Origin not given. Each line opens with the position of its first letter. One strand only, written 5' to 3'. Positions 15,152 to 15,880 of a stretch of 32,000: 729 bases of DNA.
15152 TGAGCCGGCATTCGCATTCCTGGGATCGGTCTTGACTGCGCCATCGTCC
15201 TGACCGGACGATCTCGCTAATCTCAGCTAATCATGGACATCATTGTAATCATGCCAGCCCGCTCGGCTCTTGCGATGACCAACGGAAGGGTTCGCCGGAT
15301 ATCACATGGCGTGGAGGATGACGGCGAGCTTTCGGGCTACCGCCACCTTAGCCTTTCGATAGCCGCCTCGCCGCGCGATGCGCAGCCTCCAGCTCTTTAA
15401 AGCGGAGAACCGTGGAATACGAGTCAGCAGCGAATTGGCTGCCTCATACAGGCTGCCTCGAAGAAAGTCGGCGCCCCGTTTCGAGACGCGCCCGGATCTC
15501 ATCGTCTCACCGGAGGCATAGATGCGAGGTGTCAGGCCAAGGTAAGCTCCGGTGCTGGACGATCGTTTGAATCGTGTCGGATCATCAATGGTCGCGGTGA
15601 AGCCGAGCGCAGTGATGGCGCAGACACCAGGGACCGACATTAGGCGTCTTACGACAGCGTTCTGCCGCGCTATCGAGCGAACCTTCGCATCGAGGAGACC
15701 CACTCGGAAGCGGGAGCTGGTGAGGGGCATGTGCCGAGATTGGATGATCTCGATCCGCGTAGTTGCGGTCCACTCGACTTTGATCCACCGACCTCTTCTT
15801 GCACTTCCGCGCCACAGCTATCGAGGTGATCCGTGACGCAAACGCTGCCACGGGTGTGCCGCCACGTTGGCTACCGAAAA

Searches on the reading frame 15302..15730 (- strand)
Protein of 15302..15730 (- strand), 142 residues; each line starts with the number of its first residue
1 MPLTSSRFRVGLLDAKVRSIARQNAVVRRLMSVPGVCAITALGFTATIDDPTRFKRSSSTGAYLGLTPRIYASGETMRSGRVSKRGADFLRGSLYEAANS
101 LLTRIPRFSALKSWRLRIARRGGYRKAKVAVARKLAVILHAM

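Call 11: search_protein_families(library=pfam, proteins=[window:15302-15730:-], max_evalue=0.001)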
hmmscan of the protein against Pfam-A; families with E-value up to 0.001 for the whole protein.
window:15302-15730:- (142 aa): 1 family
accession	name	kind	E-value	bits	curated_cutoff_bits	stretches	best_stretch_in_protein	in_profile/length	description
PF02371.22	Transposase_20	-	1.8e-20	73.5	21.3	1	28-109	2-83/87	Transposase IS116/IS110/IS902 family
